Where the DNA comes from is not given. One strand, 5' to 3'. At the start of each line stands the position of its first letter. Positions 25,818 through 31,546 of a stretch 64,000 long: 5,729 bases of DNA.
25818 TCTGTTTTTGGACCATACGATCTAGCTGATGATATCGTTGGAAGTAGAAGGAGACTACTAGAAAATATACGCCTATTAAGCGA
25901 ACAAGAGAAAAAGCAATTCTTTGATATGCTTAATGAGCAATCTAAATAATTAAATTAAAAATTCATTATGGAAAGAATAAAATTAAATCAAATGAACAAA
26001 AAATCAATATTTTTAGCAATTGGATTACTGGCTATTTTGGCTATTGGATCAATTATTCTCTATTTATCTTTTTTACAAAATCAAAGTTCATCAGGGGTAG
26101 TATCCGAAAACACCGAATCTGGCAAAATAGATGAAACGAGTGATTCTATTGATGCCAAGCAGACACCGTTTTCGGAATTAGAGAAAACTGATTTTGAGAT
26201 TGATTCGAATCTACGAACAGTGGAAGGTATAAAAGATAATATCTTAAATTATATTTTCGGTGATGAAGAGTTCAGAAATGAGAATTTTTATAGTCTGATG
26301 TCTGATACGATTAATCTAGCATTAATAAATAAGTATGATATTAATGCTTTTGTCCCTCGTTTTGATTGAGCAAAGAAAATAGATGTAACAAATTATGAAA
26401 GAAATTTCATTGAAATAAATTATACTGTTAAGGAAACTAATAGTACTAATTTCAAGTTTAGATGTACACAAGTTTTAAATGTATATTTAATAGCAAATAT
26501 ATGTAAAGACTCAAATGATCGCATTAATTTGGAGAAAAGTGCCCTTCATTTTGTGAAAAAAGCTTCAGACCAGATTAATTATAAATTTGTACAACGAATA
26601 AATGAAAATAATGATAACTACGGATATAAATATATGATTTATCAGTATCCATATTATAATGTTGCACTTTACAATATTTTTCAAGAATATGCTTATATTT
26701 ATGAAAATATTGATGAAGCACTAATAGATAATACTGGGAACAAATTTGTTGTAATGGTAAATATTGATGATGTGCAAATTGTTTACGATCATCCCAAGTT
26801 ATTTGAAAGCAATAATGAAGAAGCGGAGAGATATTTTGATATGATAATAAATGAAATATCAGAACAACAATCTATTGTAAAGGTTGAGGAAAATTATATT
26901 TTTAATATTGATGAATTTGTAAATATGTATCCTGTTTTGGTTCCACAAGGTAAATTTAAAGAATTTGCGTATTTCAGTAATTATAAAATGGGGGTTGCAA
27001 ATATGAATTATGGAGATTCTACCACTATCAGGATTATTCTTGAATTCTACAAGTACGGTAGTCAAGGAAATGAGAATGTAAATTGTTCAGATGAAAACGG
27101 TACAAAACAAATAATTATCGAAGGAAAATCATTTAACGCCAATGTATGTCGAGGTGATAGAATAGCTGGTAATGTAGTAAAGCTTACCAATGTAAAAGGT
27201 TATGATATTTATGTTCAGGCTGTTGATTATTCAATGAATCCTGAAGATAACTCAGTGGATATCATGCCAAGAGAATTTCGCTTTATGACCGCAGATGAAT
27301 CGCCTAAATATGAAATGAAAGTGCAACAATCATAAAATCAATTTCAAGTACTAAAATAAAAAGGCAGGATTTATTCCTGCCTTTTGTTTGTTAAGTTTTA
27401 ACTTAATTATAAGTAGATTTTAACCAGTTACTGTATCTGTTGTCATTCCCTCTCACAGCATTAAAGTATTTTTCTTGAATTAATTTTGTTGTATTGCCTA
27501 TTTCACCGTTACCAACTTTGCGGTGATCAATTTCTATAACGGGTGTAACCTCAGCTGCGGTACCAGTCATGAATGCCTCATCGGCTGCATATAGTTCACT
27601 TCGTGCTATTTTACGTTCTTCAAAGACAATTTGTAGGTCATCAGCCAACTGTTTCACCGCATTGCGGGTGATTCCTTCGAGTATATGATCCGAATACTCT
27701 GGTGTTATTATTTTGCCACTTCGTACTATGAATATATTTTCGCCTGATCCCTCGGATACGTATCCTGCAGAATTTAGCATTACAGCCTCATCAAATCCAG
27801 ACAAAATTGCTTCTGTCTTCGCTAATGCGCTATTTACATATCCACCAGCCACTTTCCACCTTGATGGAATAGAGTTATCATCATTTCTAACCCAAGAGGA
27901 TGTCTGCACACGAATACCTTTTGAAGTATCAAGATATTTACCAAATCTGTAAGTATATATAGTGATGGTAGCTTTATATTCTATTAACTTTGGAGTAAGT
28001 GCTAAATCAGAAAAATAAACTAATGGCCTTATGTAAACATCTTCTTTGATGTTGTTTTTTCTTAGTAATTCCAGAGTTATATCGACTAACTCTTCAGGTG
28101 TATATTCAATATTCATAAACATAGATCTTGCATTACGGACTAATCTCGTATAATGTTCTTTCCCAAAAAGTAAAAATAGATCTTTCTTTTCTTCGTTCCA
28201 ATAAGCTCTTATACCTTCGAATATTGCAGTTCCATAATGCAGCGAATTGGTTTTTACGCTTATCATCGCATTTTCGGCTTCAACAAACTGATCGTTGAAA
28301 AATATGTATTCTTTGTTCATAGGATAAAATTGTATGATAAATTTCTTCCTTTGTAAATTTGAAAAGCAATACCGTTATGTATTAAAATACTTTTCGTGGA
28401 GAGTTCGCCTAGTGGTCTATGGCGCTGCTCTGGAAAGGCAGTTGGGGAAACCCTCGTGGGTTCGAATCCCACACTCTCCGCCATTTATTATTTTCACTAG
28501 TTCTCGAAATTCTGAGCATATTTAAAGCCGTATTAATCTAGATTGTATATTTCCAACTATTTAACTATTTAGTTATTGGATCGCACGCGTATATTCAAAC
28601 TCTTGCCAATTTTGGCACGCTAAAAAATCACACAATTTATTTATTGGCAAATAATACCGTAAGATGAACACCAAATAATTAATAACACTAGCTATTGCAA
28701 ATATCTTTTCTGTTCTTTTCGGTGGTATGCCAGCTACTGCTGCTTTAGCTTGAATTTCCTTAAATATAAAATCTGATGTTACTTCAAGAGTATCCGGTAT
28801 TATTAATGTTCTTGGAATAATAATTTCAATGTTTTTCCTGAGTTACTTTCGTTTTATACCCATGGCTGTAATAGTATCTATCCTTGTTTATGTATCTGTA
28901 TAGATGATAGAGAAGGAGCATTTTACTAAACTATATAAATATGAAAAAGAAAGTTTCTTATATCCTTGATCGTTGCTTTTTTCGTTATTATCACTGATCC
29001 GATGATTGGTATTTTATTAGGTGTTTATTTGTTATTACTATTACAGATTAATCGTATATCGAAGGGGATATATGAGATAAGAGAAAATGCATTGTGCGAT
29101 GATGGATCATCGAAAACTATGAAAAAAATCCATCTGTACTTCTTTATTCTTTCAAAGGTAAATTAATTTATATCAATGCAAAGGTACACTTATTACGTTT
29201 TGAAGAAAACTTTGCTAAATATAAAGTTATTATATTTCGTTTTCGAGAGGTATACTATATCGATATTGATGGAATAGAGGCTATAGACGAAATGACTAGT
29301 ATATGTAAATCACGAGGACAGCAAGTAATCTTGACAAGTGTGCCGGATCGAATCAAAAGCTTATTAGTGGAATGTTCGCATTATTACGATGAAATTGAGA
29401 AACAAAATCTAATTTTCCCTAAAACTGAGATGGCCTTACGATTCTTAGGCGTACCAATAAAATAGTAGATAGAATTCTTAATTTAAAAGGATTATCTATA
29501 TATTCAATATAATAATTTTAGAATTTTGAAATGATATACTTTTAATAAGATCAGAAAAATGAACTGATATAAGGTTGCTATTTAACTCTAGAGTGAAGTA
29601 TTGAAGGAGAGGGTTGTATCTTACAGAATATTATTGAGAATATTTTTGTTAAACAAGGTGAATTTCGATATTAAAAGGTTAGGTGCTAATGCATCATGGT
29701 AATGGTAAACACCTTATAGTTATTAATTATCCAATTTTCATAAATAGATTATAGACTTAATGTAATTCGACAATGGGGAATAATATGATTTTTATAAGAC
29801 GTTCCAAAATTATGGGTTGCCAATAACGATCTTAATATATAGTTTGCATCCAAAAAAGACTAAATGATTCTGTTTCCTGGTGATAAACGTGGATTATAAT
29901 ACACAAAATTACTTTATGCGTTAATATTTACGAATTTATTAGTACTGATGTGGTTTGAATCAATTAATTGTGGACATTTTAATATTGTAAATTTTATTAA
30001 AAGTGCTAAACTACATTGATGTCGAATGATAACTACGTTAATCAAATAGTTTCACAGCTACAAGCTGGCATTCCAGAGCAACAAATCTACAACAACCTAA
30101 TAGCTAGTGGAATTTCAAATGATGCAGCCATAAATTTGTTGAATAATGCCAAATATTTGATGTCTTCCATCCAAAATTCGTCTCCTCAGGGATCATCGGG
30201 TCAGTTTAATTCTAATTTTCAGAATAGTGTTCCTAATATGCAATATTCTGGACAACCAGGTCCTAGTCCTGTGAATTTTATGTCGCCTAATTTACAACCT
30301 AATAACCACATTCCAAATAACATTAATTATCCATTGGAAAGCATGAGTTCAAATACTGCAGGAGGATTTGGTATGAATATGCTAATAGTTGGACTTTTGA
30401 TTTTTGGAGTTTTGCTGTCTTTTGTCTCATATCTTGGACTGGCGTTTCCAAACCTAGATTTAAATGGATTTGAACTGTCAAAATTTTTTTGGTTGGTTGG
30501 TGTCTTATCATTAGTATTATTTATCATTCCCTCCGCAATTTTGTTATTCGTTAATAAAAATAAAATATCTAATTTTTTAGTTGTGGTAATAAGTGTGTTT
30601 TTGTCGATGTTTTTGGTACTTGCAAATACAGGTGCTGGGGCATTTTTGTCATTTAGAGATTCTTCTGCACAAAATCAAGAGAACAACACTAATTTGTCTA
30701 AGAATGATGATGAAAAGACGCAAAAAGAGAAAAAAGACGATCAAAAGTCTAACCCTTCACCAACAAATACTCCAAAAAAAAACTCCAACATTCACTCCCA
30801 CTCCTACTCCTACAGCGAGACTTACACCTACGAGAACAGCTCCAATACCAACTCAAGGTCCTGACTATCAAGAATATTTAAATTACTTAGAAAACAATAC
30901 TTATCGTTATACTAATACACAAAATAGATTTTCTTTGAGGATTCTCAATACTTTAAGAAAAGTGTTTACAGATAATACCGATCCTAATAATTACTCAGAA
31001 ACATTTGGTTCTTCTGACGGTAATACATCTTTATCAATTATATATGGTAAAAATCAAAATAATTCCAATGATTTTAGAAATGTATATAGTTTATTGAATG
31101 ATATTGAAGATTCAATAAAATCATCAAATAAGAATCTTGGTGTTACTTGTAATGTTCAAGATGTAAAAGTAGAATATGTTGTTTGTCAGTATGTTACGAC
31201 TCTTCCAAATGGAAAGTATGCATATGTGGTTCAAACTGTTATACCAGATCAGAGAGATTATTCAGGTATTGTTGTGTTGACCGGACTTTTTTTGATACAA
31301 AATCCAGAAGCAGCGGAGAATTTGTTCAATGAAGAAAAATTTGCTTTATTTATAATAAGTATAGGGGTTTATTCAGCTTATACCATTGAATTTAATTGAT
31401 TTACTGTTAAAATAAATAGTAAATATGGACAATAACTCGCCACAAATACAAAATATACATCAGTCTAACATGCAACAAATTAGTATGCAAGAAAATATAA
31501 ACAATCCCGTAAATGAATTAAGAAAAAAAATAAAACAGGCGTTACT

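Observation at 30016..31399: Surface/membrane protein split by a +1 frameshift at an A9 homopolymer: candidate phase-variable contingency locus or homopolymer sequencing error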

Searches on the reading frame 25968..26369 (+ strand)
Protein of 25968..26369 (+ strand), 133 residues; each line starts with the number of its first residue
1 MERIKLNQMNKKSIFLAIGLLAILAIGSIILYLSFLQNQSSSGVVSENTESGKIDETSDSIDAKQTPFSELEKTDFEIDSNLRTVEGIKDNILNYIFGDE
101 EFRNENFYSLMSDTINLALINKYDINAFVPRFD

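Call 78: list_cluster_members(proteins=[L009:4545-5912:+, window:25968-26369:+, L008:4546-5133:+, L008:5130-5912:+, L010:4797-5912:+, L008:16852-17349:+])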
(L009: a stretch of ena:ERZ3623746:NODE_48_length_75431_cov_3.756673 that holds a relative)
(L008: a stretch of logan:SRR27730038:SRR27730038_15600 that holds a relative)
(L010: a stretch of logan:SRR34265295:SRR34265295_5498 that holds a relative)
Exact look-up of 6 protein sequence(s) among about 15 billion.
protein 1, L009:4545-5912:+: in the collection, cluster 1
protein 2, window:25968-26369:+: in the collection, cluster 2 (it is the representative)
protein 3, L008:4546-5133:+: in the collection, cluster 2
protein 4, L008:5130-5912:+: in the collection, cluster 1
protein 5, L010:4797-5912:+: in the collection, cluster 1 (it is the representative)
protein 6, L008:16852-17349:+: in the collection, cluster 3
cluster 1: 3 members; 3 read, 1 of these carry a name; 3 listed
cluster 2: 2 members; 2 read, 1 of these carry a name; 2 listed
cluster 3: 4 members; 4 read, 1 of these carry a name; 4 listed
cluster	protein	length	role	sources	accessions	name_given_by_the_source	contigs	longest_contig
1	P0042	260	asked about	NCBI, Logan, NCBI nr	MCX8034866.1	MAG: hypothetical protein N3A71_01075 [Candidatus Dojkabacteria bacterium] | hypothetical protein [Candidatus Dojkabacteria bacterium]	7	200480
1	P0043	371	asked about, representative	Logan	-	-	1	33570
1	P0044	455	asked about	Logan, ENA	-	-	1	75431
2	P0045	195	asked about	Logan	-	-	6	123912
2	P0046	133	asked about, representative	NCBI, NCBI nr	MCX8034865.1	MAG: hypothetical protein N3A71_01070 [Candidatus Dojkabacteria bacterium] | hypothetical protein [Candidatus Dojkabacteria bacterium]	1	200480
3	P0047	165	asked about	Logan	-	-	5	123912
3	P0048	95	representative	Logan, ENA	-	-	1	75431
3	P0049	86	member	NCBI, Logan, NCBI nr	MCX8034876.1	MAG: hypothetical protein N3A71_01130 [Candidatus Dojkabacteria bacterium] | hypothetical protein [Candidatus Dojkabacteria bacterium]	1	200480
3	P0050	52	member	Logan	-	-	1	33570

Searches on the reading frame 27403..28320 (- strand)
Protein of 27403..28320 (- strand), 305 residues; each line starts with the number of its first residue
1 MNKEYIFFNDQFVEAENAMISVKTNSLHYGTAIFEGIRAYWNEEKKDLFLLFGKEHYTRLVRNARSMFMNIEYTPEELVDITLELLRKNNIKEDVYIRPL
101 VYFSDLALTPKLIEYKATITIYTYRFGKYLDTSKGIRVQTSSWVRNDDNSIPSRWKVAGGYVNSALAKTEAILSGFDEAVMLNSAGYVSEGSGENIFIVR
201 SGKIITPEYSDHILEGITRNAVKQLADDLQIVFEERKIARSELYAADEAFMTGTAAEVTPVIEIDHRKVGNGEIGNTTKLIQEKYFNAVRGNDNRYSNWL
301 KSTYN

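Call 7: search_protein_families(library=pfam, proteins=[window:27403-28320:-], max_evalue=0.1)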
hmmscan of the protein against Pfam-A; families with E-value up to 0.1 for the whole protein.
window:27403-28320:- (305 aa): 2 families
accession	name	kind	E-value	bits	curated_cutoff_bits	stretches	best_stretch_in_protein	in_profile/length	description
PF01063.24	Aminotran_4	-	1.7e-48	165.8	28.5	1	33-264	2-223/223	Amino-transferase class IV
PF07380.17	Pneumo_M2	-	5.4e-05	23.7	27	1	50-97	37-84/89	Pneumovirus M2 protein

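Call 21: list_cluster_members(proteins=[P0001, window:27403-28320:-, window:32255-33331:+, window:31425-32213:+])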
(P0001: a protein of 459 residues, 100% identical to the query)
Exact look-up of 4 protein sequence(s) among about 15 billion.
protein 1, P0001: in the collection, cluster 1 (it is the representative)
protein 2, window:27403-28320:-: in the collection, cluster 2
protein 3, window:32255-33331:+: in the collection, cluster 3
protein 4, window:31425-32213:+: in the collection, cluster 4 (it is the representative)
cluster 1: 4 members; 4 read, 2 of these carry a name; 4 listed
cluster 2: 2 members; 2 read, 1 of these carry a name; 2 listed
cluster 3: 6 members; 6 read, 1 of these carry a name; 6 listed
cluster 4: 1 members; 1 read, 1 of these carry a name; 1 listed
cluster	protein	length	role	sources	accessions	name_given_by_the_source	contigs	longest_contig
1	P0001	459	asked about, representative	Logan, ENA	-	-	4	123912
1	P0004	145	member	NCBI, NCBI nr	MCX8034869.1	MAG: hypothetical protein N3A71_01095 [Candidatus Dojkabacteria bacterium] | hypothetical protein [Candidatus Dojkabacteria bacterium]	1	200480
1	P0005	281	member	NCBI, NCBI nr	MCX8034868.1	MAG: hypothetical protein N3A71_01090 [Candidatus Dojkabacteria bacterium] | hypothetical protein [Candidatus Dojkabacteria bacterium]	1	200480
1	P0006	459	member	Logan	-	-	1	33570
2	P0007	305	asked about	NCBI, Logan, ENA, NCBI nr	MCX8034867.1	MAG: branched-chain amino acid transaminase [Candidatus Dojkabacteria bacterium] | branched-chain amino acid transaminase [Candidatus Dojkabacteria bacterium]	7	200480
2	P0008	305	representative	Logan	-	-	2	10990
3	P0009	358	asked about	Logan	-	-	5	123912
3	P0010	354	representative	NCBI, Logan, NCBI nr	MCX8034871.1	MAG: OpgC domain-containing protein [Candidatus Dojkabacteria bacterium] | OpgC domain-containing protein [Candidatus Dojkabacteria bacterium]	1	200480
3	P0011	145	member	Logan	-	-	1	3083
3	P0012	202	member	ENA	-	-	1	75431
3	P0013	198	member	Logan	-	-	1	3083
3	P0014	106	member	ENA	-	-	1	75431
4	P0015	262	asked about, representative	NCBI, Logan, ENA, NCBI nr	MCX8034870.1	MAG: hypothetical protein N3A71_01100 [Candidatus Dojkabacteria bacterium] | hypothetical protein [Candidatus Dojkabacteria bacterium]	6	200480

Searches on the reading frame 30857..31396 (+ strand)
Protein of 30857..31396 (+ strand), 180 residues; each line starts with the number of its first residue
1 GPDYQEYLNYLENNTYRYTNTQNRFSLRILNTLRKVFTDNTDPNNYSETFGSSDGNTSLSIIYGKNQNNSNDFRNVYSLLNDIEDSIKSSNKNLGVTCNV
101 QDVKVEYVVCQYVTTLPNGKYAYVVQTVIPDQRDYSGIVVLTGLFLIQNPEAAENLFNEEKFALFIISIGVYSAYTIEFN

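Call 61: predict_structure(alignment_id=A2)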
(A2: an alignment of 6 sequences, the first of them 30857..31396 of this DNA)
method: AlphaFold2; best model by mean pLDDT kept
length: 180 residues; sequences in the alignment: 6
mean_pLDDT: 77.1   pTM: 0.75
mean pLDDT of the five models: 77.1, 76.6, 75.7, 71.2, 62.1
residues with pLDDT >= 90: 17; 70-90: 119; 50-70: 24; < 50: 20
segments of 3 or more residues with pLDDT < 50: 160-165, 167-169, 171-180
pLDDT, mean of each block of 10 residues (from residue 1): 65 78 73 89 87 88 77 83 90 87 79 89 87 81 86 64 46 40
secondary structure, 60 per line:
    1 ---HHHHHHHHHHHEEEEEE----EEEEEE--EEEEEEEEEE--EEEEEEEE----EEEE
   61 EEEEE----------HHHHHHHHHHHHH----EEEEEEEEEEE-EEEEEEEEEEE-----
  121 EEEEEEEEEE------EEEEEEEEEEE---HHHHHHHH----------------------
elements in order: H4-14 E15-20 E25-30 E33-42 E45-52 E57-65 H76-88 E93-103 E105-115 E121-130 E137-147 H151-158
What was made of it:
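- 30783..31399 (+): The +1-frame continuation: a Pro/Thr linker followed by the C-terminal extracytoplasmic domain (30857-31396, 180 aa) with a PsbP/Mog1-like alpha/beta fold. In the window allele it has no start codon or export signal of its own. The AF2 model of the domain has pLDDT 77 and pTM 0.75 (call 61).
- On PsbP/Mog1-like fold superfamily (C-terminal domain): This rests on a predicted model with pLDDT 77 (call 61).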

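Call 66: fold_search(model_id=the predicted structure, library=pdb)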
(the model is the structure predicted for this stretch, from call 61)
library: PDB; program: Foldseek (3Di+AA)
matches with E <= 10: 1689; with E <= 0.001: 1
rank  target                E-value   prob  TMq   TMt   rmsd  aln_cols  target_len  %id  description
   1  2lnj_MODEL_1_A        5.5e-05  1.00  0.46  0.48   6.0       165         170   12  Solution Structure of Cyanobacterial PsbP (CyanoP) from Synechocystis sp. PCC 6803 (released 2012-06-06)
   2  3lyd_B                1.8e-03  1.00  0.42  0.46   6.8       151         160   10  Crystal structure of Putative uncharacterized protein from Jonesia denitrificans (released 2010-03-09)
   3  3lyd_A                3.0e-03  1.00  0.40  0.44   7.1       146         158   12  Crystal structure of Putative uncharacterized protein from Jonesia denitrificans (released 2010-03-09)
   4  4gah_A                5.8e-03  0.66  0.24  0.25  11.7       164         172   11  Human acyl-CoA thioesterases 4 in complex with undecan-2-one-CoA inhibitor (released 2012-08-29)
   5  9xps_1                9.5e-03  0.54  0.18  0.16  18.6       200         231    6  The neck structure of the Phage Phikz (released 2026-02-11)
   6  4zrf_A                1.0e-02  0.69  0.19  0.25   9.1       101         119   16  Crystal Structure of Hypothetical Thioesterase Protein SP_1851 from Streptococcus pneumoniae TIGR4 (released 2015-05-27)
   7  4ae7                  1.0e-02  0.63  0.25  0.24  11.3       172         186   12  Crystal structure of human THEM5 (released 2012-07-11)
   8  3otl_A                1.1e-02  0.80  0.20  0.22   9.5       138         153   10  Three-dimensional Structure of the putative uncharacterized protein from Rhizobium leguminosarum at the resolution 1.9 (released 2010-09-22)
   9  4xy6                  1.7e-02  0.57  0.19  0.24   9.4       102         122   15  Crystal Structure of mutant (Thr68Ala) Hypothetical Thioesterase Protein SP_1851 from Streptococcus pneumoniae TIGR4 (released 2015-05-06)
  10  5mmx_A                1.9e-02  0.57  0.24  0.24  12.0       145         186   14  ABA RECEPTOR FROM CITRUS, CSPYL1 (released 2017-08-02)
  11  3put_B                2.2e-02  0.69  0.19  0.22   9.5       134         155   10  Crystal Structure of the CERT START domain (mutant V151E) from Rhizobium etli at the resolution 1.8A, Northeast Struct (released 2010-12-22)
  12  4xy5_A                2.3e-02  0.54  0.19  0.25   9.4       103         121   16  Crystal Structure of mutant (Asp52Ala) Hypothetical Thioesterase Protein SP_1851 from Streptococcus pneumoniae TIGR4 (released 2015-05-06)
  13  5mmq_A                2.4e-02  0.54  0.24  0.23  12.3       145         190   12  ABA RECEPTOR FROM CITRUS, CSPYL1 (released 2017-08-02)
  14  9gnm_A                2.7e-02  0.30  0.22  0.21  15.2       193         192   11  X-ray crystal structure of VvPYL1 (released 2024-10-16)
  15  4i82_A                3.2e-02  0.23  0.17  0.22  10.3       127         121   11  Crystal Structure of Hypothetical Thioesterase Protein SP_1851 from Streptococcus pneumoniae TIGR4 (released 2013-01-16)
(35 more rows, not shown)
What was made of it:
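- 30783..31399 (+): Foldseek gives E = 5.5e-5 to CyanoP 2lnj (call 66).
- On PsbP/Mog1-like fold superfamily (C-terminal domain): Foldseek E 5.5e-5 to 2lnj (call 66).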
